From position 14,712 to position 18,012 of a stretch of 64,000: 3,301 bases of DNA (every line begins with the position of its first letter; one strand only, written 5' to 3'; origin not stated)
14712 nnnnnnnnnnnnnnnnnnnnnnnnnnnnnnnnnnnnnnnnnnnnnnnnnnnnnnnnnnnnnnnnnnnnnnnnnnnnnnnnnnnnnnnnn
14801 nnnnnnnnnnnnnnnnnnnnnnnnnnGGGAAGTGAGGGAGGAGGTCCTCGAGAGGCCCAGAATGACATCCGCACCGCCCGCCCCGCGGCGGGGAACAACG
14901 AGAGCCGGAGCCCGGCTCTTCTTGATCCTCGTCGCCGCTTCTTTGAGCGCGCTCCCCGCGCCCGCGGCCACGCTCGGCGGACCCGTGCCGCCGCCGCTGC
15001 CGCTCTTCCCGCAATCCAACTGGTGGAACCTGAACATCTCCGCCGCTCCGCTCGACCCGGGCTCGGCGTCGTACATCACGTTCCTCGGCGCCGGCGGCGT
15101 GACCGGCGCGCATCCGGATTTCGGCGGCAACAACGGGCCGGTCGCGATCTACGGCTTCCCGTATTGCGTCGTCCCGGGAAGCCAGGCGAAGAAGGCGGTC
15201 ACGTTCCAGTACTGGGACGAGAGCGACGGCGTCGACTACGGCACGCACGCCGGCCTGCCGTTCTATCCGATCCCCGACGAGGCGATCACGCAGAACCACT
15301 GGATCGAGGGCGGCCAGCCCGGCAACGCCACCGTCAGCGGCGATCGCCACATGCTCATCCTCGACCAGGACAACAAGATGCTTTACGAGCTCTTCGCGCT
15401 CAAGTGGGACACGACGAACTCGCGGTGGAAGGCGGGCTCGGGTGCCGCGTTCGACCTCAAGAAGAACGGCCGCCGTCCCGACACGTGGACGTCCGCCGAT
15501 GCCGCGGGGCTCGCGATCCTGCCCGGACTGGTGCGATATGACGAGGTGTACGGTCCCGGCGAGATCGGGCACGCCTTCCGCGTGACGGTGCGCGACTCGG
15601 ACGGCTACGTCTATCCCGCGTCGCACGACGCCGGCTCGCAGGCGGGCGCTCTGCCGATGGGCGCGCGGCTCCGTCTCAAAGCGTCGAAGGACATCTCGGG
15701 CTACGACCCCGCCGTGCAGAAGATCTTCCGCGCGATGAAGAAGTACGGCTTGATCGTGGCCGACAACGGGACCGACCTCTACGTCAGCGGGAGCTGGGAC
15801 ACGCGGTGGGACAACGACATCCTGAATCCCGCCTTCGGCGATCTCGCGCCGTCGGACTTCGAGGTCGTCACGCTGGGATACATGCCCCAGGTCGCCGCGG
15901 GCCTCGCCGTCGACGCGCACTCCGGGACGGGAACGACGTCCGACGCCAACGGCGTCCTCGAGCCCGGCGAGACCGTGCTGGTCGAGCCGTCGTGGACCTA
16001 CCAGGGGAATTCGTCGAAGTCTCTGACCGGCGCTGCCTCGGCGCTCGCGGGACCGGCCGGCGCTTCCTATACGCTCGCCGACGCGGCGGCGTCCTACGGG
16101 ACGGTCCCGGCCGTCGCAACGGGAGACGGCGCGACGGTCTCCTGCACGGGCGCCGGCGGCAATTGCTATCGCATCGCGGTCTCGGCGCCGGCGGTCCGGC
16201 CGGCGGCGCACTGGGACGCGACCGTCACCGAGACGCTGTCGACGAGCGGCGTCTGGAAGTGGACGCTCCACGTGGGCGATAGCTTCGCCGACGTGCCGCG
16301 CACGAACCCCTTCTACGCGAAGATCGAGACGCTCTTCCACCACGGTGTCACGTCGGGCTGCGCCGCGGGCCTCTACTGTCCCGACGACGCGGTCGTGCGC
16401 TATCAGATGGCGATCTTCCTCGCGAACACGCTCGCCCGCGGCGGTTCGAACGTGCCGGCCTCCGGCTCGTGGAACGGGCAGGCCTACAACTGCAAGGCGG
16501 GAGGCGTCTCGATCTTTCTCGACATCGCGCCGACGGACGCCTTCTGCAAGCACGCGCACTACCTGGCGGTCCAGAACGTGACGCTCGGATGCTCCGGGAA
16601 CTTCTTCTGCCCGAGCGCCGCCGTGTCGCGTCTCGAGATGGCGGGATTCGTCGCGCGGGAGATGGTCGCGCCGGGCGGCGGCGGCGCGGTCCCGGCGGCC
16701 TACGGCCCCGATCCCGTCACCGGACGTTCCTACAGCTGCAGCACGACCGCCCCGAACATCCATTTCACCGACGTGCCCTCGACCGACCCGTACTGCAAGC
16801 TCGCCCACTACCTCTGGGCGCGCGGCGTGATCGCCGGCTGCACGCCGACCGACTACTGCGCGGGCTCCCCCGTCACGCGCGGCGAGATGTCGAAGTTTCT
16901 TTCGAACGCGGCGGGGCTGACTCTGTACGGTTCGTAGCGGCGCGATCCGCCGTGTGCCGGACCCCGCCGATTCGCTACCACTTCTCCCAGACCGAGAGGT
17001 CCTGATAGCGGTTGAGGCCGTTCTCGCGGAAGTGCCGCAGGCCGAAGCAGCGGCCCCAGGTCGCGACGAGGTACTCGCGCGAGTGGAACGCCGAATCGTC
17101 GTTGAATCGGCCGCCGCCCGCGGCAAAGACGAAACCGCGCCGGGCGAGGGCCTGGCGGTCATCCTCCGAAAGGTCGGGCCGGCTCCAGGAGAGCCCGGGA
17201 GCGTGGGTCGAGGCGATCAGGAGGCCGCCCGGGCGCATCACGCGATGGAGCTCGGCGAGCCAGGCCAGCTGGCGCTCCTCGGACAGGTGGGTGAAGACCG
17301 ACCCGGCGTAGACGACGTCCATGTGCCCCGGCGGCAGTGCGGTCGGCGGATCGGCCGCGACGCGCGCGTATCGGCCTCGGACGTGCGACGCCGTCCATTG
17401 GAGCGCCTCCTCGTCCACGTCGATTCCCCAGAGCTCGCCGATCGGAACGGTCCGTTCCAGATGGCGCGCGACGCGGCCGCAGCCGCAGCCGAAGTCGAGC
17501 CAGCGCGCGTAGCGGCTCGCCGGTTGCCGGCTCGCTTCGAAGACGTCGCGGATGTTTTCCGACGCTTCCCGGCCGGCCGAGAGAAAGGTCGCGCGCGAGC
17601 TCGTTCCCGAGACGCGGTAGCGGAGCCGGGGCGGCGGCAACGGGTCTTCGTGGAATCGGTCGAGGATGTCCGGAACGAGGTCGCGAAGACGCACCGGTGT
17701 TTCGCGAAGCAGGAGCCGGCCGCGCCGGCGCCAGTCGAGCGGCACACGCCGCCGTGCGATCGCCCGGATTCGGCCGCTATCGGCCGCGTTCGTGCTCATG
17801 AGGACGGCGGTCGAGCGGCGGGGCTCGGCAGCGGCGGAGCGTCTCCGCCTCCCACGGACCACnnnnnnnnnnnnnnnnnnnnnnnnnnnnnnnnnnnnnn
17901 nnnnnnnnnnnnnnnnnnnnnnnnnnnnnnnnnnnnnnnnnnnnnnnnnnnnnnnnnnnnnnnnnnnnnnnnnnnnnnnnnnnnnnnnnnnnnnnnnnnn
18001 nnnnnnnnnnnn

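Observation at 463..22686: Self-contained locus linking SLH-domain surface proteins to an ABC-transporter-dependent pathway for a probably pyruvylated cell-wall glycopolymer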

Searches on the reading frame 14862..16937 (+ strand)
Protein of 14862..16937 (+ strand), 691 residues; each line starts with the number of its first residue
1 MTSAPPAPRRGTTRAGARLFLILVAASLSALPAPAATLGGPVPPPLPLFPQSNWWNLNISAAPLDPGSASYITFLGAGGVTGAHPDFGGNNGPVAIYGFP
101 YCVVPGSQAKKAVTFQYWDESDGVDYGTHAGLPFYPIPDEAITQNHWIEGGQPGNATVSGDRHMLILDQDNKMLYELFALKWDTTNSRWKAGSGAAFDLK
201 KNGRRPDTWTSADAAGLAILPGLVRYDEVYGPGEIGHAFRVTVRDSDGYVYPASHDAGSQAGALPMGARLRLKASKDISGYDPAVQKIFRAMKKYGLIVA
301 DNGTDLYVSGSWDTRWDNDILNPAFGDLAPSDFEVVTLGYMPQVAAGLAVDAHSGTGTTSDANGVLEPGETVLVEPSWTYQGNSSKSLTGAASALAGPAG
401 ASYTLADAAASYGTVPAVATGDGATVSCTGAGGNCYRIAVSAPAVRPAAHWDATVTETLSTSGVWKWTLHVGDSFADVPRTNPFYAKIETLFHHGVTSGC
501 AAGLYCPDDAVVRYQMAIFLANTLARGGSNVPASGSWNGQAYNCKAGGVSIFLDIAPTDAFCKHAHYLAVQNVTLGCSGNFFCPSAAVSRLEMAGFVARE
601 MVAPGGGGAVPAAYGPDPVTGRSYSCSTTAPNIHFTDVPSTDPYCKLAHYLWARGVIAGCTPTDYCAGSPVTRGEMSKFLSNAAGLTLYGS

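Call 5: search_protein_families(library=pfam, proteins=[window:14862-16937:+], max_evalue=0.01)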
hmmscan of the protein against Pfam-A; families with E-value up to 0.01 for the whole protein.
window:14862-16937:+ (691 aa): 1 family
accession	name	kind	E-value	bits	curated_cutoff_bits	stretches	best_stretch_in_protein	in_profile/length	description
PF00395.25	SLH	-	0.0072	16.7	20.8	0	635-676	2-43/44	S-layer homology domain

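Call 20: search_protein_families(library=pfam, proteins=[window:14862-16937:+], max_evalue=5)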
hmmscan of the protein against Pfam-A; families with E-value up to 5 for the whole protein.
window:14862-16937:+ (691 aa): 3 families
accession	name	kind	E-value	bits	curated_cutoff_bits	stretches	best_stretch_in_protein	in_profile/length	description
PF00395.25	SLH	-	0.0072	16.7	20.8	0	635-676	2-43/44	S-layer homology domain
PF21604.3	CRLF2_D1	-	0.1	13.2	27.3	0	648-660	37-49/51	Cytokine receptor-like factor 2-like, D1 domain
PF22012.2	TSLPR_D1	-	1.1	9.9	27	0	640-661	36-57/82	Cytokine receptor-like factor 2, domain 1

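Call 21: search_protein_families(library=ncbifam, proteins=[window:14862-16937:+], max_evalue=0.01)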
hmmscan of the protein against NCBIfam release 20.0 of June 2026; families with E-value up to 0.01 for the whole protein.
window:14862-16937:+ (691 aa): 0 families

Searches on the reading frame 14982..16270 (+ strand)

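Call 88: search_solved_structures(query=window:14982-16270:+, max_evalue=1)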
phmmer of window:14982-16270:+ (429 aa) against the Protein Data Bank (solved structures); distinct sequences matched with E-value up to 1: 0.

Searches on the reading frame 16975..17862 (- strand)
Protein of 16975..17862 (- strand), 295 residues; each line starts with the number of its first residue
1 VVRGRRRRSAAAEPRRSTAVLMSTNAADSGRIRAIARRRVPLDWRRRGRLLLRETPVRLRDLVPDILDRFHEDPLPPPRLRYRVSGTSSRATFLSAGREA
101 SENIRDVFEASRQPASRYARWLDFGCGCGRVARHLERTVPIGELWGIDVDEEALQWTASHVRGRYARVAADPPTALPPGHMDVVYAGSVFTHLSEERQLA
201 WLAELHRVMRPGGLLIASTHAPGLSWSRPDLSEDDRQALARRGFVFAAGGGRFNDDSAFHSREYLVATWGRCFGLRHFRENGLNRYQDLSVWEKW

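Call 6: search_protein_families(library=pfam, proteins=[window:16975-17862:-], max_evalue=0.01)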
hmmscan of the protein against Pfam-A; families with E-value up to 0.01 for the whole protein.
window:16975-17862:- (295 aa): 6 families
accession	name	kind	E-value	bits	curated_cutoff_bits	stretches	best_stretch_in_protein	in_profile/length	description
PF13649.12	Methyltransf_25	-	1.8e-14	54.6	27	1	122-213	2-97/97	Methyltransferase domain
PF08241.18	Methyltransf_11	-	2.5e-14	54.1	21.2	1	122-216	1-94/95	Methyltransferase domain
PF08242.18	Methyltransf_12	-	2.6e-14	54.2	30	1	122-215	1-98/98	Methyltransferase domain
PF13489.12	Methyltransf_23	-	1.4e-12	48.1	27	1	100-233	9-124/164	Methyltransferase domain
PF13847.12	Methyltransf_31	-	1.2e-06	28.7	27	1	120-221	6-113/145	Methyltransferase domain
PF05175.20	MTS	-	0.0054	16.8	23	1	119-162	33-76/170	Methyltransferase small domain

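Call 21: search_protein_families(library=ncbifam, proteins=[window:16975-17862:-], max_evalue=0.01)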
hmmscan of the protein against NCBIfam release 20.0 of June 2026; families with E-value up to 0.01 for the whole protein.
window:16975-17862:- (295 aa): 18 families
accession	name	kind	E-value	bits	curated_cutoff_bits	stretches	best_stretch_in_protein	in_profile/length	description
NF045667.1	MTase_DVU1556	equivalog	1.4e-11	44.2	155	1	118-218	23-120/213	DVU_1556 family methyltransferase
TIGR02072.1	BioC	equivalog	1.4e-10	41.4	184.95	1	104-222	23-137/244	malonyl-ACP O-methyltransferase BioC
NF043040.1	corrin_prot_MT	hypoth_equivalog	9.9e-09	34.9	180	1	117-219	41-150/216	corrinoid protein-associated methyltransferase CpaM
NF002463.0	PRK01683.1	equivalog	1.6e-06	28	297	1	112-215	26-126/258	trans-aconitate 2-methyltransferase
NF004851.0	PRK06202.1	equivalog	3.1e-06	26.8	243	1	113-207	53-156/237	hypothetical protein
TIGR02469.1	CbiT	equivalog_domain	0.00014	22.1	78.3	1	114-163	17-65/124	precorrin-6Y C5,15-methyltransferase (decarboxylating) subunit CbiT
TIGR03534.1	RF_mod_PrmC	equivalog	0.00052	19.5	199.1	1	116-159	87-130/253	peptide chain release factor N(5)-glutamine methyltransferase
NF001244.0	PRK00216.1-5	equivalog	0.00067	19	216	1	117-215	50-151/236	bifunctional demethylmenaquinone methyltransferase/2-methoxy-6-polyprenyl-1,4-benzoquinol methylase UbiE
NF010703.0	PRK14103.1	equivalog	0.0009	18.7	320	1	111-205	23-116/256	trans-aconitate 2-methyltransferase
TIGR01934.1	MenG_MenH_UbiE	subfamily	0.0013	18.1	158.35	1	117-216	39-140/223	ubiquinone/menaquinone biosynthesis methyltransferase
NF041537.1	ArsM_AhpD_UU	exception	0.0016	17.3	510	1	121-217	80-180/345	arsenite methyltransferase/AhpD domain selenoprotein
NF047649.1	MTase_UXPK_star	exception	0.0023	17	460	1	122-216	82-180/283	methyltransferase/UXPK-star double selenoprotein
NF007610.0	PRK10258.1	equivalog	0.0024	17.2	342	1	114-221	39-142/251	malonyl-ACP O-methyltransferase BioC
NF008300.0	PRK11088.1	equivalog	0.003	17.1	303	1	89-222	57-184/272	23S rRNA (guanine(745)-N(1))-methyltransferase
TIGR01983.1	UbiG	equivalog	0.0033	16.7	102.95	1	117-219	49-153/228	bifunctional 2-polyprenyl-6-hydroxyphenol methylase/3-demethylubiquinol 3-O-methyltransferase UbiG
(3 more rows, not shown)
